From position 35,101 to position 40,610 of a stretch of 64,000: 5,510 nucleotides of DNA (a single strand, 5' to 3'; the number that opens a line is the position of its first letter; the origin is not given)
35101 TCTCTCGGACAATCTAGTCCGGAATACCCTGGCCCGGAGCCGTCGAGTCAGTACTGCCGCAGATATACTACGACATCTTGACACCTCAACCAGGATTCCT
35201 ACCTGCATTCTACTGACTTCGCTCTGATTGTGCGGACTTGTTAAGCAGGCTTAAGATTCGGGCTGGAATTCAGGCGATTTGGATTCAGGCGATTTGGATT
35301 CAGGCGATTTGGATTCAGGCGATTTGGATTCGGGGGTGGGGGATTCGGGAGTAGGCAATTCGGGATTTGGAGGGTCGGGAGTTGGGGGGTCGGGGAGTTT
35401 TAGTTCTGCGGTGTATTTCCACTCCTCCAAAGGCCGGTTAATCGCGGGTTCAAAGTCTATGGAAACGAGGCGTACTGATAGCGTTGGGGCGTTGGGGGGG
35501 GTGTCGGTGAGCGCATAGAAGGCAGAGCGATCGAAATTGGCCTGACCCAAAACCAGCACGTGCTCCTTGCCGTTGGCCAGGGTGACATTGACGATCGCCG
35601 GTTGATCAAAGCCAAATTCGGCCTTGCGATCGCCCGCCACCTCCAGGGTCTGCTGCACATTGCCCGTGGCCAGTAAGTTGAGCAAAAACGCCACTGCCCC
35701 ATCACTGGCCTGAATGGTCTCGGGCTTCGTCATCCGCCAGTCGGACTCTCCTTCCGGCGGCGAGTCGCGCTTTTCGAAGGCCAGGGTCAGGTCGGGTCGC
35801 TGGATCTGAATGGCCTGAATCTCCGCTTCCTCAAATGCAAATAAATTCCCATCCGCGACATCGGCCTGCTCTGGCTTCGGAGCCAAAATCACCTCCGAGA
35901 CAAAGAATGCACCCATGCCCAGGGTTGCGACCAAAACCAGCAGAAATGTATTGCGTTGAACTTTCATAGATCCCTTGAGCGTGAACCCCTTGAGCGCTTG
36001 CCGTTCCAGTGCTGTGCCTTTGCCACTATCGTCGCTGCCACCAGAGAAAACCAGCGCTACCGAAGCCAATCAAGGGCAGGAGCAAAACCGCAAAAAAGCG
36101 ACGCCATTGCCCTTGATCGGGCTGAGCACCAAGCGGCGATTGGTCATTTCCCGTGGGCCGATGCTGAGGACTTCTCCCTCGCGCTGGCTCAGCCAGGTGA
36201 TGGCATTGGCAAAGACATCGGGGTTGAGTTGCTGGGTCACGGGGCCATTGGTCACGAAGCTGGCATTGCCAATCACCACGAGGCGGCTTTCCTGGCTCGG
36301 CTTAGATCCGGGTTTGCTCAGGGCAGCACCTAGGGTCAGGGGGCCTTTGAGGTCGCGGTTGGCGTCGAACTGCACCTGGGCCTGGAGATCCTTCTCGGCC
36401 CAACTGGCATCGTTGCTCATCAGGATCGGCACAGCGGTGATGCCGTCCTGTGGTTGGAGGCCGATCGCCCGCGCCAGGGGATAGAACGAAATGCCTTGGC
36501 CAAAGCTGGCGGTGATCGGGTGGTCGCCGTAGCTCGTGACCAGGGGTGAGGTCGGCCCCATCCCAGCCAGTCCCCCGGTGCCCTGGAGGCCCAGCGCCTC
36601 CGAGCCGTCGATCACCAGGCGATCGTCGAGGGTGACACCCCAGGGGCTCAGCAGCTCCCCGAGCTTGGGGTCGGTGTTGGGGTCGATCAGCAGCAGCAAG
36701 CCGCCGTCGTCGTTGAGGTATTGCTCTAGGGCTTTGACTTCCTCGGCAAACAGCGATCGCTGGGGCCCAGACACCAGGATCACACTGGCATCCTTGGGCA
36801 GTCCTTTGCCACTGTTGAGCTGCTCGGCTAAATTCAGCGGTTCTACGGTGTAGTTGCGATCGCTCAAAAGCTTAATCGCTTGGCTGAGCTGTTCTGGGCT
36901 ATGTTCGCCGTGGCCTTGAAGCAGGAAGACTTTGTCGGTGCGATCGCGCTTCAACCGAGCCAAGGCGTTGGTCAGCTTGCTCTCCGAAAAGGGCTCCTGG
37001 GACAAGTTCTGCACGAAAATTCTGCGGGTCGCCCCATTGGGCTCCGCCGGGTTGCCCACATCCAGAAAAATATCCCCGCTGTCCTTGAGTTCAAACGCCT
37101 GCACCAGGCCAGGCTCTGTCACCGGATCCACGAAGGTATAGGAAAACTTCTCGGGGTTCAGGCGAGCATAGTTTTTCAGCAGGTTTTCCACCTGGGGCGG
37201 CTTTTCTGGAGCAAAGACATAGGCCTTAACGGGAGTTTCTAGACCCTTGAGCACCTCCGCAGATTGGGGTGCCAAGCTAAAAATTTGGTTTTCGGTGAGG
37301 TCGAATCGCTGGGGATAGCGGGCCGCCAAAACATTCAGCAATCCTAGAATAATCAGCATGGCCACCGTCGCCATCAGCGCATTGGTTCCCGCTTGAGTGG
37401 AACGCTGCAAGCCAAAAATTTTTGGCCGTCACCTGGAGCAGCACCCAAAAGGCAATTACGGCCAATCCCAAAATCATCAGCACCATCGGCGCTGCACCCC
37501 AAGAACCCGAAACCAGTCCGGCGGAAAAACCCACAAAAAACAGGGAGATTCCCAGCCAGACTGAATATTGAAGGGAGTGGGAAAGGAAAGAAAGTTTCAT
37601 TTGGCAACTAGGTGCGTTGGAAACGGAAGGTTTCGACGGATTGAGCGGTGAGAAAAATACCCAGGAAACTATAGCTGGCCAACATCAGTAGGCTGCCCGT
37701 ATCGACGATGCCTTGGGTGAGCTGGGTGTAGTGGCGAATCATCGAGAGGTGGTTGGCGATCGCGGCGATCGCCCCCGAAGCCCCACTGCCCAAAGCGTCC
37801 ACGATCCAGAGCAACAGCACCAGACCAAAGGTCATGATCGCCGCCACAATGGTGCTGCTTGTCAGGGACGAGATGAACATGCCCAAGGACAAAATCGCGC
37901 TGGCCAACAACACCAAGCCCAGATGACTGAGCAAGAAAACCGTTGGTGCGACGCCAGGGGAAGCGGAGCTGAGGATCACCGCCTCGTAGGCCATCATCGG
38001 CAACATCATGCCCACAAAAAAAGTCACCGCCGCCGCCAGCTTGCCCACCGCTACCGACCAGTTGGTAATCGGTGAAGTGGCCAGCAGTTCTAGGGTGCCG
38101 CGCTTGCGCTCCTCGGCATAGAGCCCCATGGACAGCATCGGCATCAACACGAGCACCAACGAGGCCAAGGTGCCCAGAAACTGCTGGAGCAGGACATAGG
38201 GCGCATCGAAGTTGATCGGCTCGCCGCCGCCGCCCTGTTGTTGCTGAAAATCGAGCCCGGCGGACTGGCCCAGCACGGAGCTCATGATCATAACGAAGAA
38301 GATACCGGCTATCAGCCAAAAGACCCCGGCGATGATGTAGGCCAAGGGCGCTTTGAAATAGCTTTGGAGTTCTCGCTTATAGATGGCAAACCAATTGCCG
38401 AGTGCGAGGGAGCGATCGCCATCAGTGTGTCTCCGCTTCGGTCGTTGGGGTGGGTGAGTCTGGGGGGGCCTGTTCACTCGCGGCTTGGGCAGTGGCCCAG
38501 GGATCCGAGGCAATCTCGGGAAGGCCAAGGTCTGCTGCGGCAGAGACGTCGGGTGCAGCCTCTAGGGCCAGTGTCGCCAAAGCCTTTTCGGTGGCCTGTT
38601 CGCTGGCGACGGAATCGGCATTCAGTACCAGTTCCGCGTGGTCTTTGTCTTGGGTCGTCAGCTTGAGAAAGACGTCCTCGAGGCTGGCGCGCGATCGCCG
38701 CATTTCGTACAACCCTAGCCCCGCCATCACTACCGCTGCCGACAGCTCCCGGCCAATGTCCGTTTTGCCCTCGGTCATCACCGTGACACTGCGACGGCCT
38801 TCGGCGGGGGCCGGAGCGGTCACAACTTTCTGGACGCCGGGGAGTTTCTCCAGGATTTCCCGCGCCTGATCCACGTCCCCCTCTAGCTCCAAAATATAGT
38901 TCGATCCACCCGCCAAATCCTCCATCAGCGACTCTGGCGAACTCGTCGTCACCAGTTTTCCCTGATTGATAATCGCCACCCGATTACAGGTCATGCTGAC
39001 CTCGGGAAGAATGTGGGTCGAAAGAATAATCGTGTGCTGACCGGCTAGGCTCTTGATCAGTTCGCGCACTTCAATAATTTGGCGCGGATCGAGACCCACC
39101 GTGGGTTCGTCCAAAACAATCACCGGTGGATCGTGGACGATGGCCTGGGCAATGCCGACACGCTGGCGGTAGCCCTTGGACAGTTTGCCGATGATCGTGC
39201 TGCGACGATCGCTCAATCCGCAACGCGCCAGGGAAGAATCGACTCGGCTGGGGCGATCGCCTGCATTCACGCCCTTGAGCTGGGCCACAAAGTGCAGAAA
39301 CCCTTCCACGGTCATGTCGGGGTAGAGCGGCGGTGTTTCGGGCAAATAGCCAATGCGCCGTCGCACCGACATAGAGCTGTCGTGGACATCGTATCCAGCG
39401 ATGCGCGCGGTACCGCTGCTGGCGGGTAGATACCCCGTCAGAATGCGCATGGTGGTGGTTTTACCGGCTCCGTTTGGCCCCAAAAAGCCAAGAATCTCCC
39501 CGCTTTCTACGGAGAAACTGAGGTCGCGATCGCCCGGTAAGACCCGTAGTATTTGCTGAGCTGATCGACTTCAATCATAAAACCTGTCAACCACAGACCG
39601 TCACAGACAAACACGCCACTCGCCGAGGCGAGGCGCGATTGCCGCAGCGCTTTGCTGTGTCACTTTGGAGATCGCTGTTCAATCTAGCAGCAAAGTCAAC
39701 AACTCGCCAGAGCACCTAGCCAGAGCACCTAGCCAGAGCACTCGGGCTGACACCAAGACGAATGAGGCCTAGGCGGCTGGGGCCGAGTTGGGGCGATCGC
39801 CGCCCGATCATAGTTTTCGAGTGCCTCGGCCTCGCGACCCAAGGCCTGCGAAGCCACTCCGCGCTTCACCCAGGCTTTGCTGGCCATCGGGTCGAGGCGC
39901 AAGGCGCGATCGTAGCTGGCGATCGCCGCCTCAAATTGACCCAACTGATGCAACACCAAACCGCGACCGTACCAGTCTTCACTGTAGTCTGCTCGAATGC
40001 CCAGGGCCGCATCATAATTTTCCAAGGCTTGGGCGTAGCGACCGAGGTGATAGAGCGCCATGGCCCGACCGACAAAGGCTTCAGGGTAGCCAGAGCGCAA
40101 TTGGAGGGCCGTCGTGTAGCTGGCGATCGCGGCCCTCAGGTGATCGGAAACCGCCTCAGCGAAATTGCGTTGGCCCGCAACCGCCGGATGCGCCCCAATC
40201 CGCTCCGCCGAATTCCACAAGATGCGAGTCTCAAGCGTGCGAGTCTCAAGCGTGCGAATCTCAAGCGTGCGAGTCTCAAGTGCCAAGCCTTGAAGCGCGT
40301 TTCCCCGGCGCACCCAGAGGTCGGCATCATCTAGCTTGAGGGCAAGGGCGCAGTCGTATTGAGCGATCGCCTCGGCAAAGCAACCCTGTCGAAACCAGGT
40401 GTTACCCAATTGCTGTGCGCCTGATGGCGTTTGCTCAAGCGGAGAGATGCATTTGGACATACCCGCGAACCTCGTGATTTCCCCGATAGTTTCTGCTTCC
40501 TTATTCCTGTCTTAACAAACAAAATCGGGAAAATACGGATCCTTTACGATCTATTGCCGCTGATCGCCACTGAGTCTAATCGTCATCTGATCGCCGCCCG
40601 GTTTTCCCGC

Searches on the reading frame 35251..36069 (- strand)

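Call 86: search_protein_families(library=pfam, proteins=[window:35251-36069:-], max_evalue=0.001)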
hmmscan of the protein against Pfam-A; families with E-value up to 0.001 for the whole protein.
window:35251-36069:- (272 aa): 1 family
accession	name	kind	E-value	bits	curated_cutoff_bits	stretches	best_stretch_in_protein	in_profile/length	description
PF14238.11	DUF4340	-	3.4e-10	40.9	25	1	111-225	1-110/183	Domain of unknown function (DUF4340)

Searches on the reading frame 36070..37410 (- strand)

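Call 22: search_protein_families(library=pfam, proteins=[window:36070-37410:-], max_evalue=0.001)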
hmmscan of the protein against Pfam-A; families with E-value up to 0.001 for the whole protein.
window:36070-37410:- (446 aa): 3 families
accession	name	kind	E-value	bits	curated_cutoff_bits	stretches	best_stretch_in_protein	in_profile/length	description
PF09822.16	ABC_transp_aux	-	3.6e-29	102.3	34.7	1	160-394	3-268/288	ABC-type uncharacterized transport system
PF23357.1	DUF7088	-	4.4e-11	43.3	27.8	1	40-100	1-69/105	Domain of unknown function (DUF7088)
PF14258.12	DUF4350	-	9.3e-06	26.5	30.4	1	171-394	5-171/181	Domain of unknown function (DUF4350)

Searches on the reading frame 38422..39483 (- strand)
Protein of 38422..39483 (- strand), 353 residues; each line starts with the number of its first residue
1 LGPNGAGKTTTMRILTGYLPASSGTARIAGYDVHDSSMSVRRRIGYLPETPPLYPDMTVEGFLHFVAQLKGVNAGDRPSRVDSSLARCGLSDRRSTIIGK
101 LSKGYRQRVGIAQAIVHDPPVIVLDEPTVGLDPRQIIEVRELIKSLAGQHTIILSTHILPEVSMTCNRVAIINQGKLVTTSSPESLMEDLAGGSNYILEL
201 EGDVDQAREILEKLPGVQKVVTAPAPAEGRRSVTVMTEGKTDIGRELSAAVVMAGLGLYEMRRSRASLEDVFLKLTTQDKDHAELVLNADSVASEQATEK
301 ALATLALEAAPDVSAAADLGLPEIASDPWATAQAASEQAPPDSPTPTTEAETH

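Call 22: search_protein_families(library=pfam, proteins=[window:38422-39483:-], max_evalue=0.001)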
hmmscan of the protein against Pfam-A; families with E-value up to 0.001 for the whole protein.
window:38422-39483:- (353 aa): 2 families
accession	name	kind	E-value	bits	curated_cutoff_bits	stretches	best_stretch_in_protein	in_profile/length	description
PF00005.33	ABC_tran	-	9.4e-26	91.5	25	1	1-128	17-136/137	ABC transporter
PF13304.12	AAA_21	-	5.6e-11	43.5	27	1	91-160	228-300/304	AAA domain, putative AbiEii toxin, Type IV TA system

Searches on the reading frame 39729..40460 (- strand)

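Call 86: search_protein_families(library=pfam, proteins=[window:39729-40460:-], max_evalue=0.001)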
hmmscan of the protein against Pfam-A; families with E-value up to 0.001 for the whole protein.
window:39729-40460:- (243 aa): 13 families
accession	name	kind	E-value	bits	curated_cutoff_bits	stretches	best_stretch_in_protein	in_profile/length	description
PF00515.34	TPR_1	-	3.6e-27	93.5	27.8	2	163-191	4-32/34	Tetratricopeptide repeat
PF13414.12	TPR_11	-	3.3e-26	91.1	26.8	3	167-208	1-42/42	TPR repeat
PF07719.23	TPR_2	-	6.4e-23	79.4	27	2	161-191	2-32/34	Tetratricopeptide repeat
PF13432.12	TPR_16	-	4.1e-17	62.7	32.7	2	164-226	1-64/65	Tetratricopeptide repeat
PF13181.12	TPR_8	-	4e-15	55.1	25.7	1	163-191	4-32/34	Tetratricopeptide repeat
PF13371.12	TPR_9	-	2.4e-12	47.1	35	2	153-194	22-63/73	Tetratricopeptide repeat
PF13424.12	TPR_12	-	6.8e-11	42.7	30.1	1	128-190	5-75/77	Tetratricopeptide repeat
PF13431.12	TPR_17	-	3.7e-10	39.7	24.4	0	115-147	2-34/34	Tetratricopeptide repeat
PF14559.12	TPR_19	-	2.5e-07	31.3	25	1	108-158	7-57/68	Tetratricopeptide repeat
PF13428.12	TPR_14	-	3.2e-07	30.8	23.5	0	162-199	3-40/44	Tetratricopeptide repeat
PF03704.23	BTAD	-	1.2e-05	26.2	22.1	0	172-220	74-122/146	Bacterial transcriptional activator domain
PF13176.12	TPR_7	-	0.00051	20.4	27.9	0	168-190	7-31/36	Tetratricopeptide repeat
PF13374.12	TPR_10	-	0.00064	20.1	27.5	0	133-156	9-32/42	Tetratricopeptide repeat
